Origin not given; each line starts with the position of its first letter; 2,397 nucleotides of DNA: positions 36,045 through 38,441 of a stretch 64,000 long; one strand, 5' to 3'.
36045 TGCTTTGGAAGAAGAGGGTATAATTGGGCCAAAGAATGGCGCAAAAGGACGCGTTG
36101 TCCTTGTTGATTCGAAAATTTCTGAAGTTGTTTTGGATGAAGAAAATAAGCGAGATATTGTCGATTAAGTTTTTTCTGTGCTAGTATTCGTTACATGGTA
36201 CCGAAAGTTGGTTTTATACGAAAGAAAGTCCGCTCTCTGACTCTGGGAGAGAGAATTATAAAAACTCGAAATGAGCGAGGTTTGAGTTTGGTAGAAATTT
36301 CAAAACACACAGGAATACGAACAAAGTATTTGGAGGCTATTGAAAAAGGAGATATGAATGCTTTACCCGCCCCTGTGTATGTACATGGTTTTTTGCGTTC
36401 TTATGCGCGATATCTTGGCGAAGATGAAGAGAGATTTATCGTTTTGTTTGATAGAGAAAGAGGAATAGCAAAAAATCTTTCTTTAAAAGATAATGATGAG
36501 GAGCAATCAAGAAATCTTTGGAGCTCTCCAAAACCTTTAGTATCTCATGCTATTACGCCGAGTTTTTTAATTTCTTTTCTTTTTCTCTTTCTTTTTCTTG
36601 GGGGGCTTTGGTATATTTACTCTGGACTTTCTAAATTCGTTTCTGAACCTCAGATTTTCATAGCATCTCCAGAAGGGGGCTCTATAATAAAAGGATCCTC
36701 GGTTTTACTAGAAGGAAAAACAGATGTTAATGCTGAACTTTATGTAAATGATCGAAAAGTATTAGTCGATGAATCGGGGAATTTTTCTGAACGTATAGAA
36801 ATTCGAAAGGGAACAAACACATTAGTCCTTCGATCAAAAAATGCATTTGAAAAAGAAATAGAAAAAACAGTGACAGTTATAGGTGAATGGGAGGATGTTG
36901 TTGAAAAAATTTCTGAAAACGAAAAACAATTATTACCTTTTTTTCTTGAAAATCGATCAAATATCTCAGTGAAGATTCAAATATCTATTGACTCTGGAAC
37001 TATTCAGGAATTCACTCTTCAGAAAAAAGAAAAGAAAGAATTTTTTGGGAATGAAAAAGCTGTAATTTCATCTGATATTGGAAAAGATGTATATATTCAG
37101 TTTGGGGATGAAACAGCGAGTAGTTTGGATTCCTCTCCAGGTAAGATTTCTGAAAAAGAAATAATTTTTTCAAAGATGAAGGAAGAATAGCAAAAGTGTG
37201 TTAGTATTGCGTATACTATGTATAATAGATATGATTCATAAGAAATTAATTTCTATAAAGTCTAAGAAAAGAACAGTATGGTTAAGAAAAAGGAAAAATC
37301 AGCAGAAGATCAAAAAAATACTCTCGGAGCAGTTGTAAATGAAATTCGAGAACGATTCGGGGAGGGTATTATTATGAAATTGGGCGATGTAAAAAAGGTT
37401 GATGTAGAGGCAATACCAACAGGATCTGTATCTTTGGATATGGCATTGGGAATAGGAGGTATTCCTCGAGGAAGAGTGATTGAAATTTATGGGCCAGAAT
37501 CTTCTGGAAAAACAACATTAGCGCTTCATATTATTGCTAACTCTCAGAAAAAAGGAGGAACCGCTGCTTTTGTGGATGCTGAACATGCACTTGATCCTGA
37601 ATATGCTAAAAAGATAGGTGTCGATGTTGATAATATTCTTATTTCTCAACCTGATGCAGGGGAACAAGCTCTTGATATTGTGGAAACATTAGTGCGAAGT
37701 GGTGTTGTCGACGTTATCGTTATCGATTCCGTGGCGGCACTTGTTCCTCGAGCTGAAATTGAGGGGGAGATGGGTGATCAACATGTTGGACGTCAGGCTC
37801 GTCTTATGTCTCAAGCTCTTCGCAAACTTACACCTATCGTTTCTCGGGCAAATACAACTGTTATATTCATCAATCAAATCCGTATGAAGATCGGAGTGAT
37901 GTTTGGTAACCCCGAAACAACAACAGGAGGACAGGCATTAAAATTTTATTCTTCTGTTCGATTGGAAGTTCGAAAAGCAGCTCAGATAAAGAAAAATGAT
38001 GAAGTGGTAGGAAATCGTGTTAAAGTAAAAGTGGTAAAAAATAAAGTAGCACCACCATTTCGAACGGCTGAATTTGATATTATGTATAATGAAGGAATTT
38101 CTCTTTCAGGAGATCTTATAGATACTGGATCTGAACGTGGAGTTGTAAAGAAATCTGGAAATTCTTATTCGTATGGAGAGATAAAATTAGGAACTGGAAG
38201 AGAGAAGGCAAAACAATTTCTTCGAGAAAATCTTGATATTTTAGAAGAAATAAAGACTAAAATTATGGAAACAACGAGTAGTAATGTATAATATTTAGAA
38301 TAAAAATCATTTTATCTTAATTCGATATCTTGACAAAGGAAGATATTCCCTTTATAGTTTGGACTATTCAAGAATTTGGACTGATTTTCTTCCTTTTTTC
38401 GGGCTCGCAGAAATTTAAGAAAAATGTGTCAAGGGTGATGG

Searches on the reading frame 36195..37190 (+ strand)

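Call 74: search_protein_families(library=pfam, proteins=[window:36195-37190:+], max_evalue=0.00001)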
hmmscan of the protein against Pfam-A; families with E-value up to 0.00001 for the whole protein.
window:36195-37190:+ (331 aa): 3 families
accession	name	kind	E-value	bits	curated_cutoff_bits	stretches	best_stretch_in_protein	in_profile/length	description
PF13413.12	HTH_25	-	9.4e-22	77.1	24.6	1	23-80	4-61/62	Helix-turn-helix domain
PF09136.16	Glucodextran_B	-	7.7e-10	39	27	1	152-229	1-80/83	Glucodextranase, domain B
PF12844.13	HTH_19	-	6.5e-09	36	30.2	1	18-82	1-59/64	Helix-turn-helix domain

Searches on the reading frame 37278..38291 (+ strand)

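Call 74: search_protein_families(library=pfam, proteins=[window:37278-38291:+], max_evalue=0.00001)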
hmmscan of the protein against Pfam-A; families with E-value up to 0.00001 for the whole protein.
window:37278-38291:+ (337 aa): 5 families
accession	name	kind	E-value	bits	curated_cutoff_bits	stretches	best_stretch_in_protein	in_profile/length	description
PF00154.27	RecA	-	1.1e-139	464.7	27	1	16-275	3-262/262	recA bacterial DNA recombination protein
PF21096.2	RecA_C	-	6.7e-19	68.2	27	1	278-332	1-55/57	RecA C-terminal domain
PF08423.17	Rad51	-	6.7e-13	48.9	22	1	42-235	4-213/244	Rad51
PF06745.19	ATPase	-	3.4e-10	40.1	26.6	1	46-155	1-131/231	KaiC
PF01637.24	ATPase_2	-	1e-06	29.2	33.2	1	66-123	21-69/225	ATPase domain predominantly from Archaea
